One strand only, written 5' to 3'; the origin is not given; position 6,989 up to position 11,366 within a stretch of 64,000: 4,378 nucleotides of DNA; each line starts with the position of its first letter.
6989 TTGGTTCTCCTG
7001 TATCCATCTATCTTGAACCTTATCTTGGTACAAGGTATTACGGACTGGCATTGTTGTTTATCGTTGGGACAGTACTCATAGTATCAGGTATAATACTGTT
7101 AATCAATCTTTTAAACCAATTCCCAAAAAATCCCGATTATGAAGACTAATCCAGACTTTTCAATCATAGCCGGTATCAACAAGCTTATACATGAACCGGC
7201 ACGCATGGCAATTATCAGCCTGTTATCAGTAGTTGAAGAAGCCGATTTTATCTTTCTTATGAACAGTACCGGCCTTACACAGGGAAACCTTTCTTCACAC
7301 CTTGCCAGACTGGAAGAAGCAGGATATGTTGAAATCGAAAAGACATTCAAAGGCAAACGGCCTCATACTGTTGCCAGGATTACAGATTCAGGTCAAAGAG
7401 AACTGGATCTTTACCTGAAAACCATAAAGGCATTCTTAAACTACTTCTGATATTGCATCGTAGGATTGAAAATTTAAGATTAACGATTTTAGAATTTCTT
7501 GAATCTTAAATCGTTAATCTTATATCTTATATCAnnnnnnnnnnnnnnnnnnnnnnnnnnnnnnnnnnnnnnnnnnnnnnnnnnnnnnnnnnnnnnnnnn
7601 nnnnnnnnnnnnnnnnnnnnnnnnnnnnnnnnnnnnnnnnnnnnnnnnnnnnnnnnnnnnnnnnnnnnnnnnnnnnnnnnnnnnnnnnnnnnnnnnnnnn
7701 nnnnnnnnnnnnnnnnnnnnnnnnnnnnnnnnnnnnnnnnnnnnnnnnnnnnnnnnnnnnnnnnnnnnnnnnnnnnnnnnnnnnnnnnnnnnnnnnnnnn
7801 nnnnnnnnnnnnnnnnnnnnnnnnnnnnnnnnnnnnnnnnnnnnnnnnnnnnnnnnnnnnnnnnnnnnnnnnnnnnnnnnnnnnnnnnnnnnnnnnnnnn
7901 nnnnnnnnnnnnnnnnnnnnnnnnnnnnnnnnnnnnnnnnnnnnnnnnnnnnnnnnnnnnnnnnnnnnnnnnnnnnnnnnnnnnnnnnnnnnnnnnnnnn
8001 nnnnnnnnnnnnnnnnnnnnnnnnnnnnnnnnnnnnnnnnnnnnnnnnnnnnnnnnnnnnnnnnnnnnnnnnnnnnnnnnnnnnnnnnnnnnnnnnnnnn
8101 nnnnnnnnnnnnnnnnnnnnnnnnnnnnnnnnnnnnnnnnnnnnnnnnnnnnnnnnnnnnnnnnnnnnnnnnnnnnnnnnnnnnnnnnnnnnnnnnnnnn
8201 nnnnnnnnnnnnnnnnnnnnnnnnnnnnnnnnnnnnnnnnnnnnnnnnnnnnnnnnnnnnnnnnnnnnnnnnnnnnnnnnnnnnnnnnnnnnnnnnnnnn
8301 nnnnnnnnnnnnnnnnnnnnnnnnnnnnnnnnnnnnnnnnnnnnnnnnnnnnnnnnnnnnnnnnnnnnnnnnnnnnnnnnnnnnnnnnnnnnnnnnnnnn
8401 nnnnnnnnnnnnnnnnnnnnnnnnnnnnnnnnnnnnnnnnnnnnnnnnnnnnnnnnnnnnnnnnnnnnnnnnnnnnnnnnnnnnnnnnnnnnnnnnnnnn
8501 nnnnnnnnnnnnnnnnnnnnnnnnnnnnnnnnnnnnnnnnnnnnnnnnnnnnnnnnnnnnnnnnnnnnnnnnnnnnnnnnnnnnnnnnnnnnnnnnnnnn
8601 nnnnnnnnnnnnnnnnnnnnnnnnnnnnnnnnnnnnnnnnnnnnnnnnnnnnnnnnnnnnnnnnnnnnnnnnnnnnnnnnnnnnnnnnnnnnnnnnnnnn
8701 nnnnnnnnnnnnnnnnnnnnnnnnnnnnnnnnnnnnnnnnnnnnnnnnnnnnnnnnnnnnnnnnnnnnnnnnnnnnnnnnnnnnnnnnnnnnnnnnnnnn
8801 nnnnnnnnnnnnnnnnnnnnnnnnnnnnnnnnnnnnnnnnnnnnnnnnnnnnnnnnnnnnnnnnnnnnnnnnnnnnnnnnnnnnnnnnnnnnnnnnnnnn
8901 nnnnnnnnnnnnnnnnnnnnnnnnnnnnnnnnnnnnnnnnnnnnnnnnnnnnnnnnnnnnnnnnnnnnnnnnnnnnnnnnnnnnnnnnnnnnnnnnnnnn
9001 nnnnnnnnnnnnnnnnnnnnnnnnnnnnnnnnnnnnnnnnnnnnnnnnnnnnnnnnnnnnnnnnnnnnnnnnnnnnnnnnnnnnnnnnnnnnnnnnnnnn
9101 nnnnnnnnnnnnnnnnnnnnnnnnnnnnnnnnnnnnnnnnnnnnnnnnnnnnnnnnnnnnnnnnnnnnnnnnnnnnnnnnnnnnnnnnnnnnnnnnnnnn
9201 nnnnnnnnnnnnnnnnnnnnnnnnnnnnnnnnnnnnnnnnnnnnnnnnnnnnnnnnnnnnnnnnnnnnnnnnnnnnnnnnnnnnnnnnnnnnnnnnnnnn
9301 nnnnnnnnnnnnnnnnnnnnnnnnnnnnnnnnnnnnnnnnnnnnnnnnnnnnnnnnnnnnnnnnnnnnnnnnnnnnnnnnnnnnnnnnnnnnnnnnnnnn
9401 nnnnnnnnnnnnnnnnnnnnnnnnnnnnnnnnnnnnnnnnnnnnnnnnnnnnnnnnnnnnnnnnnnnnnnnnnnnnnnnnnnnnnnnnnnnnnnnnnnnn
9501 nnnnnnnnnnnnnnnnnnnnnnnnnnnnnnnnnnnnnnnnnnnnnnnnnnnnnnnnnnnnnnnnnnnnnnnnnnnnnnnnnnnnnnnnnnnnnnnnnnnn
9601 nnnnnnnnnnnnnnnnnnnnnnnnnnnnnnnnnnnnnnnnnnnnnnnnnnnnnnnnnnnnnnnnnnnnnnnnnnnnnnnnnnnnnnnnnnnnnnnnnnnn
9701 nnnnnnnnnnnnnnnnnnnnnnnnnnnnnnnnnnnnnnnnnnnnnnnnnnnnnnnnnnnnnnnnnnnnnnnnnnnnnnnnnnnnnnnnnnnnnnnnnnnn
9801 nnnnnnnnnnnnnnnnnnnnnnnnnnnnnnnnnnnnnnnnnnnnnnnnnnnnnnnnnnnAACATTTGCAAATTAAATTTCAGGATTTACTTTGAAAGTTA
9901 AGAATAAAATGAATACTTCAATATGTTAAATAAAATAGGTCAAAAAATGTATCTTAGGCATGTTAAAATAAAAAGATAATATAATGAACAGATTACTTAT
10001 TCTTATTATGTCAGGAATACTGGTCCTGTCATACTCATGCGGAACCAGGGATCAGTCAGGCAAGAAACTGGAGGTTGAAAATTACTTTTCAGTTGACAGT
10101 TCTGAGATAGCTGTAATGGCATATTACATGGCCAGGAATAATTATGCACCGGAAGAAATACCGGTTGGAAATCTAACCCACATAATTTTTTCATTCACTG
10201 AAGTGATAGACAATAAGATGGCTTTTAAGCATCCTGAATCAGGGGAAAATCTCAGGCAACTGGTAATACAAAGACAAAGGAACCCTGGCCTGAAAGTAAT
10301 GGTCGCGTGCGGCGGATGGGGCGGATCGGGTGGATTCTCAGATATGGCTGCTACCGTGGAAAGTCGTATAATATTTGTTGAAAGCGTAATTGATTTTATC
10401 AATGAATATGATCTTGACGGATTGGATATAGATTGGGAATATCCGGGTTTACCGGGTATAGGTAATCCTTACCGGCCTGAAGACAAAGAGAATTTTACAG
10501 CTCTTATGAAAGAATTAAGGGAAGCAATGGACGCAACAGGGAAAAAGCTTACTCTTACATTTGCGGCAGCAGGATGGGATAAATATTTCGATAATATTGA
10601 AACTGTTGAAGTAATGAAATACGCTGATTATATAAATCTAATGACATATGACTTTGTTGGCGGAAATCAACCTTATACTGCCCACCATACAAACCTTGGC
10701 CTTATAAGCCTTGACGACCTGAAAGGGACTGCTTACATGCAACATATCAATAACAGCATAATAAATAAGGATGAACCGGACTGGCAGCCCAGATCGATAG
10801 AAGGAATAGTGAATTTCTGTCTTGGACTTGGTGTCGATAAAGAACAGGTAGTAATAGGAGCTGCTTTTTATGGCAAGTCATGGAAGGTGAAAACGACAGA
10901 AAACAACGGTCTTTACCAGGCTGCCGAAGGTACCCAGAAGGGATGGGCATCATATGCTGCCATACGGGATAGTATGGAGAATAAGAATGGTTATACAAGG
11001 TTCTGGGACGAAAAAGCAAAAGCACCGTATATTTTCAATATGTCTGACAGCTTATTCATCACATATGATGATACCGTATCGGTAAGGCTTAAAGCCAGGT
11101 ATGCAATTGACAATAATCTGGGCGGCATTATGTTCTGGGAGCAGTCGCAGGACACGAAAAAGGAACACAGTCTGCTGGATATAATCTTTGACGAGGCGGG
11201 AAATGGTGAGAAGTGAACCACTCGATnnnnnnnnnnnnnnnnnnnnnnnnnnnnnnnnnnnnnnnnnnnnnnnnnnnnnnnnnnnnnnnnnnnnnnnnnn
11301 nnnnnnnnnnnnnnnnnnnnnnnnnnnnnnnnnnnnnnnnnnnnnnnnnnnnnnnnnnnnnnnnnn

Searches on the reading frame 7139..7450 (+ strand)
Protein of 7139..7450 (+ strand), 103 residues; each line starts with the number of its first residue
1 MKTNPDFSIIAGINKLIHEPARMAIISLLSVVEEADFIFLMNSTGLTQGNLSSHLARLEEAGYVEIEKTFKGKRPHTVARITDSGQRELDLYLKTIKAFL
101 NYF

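Call 79: search_protein_families(library=pfam, proteins=[window:7139-7450:+], max_evalue=0.00001)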
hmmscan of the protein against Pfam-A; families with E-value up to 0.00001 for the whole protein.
window:7139-7450:+ (103 aa): 2 families
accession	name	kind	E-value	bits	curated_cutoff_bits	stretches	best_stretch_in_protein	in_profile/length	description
PF13601.12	HTH_34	-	5.7e-24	84.5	27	1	22-99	2-79/80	Winged helix DNA-binding domain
PF01022.26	HTH_5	-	2e-08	34.4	22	1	20-65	2-46/47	Bacterial regulatory protein, arsR family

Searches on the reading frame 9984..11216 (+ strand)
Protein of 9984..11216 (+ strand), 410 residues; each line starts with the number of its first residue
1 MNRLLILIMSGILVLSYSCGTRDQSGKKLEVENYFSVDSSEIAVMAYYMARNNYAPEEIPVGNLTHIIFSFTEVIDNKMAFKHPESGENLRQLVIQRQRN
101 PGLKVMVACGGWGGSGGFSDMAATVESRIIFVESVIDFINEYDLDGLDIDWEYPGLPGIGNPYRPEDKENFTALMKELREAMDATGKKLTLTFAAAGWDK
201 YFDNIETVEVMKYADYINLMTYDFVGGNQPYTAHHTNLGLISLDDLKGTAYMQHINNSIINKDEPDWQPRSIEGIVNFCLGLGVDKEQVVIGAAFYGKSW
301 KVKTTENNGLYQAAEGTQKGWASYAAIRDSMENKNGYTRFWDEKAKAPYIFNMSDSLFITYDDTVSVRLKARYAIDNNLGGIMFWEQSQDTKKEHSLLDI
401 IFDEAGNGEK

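Call 79: search_protein_families(library=pfam, proteins=[window:9984-11216:+], max_evalue=0.00001)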
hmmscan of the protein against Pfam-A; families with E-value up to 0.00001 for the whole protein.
window:9984-11216:+ (410 aa): 1 family
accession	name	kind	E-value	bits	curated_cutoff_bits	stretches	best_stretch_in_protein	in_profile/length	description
PF00704.34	Glyco_hydro_18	-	2e-73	248.3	29.6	1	44-390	2-317/317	Glycosyl hydrolases family 18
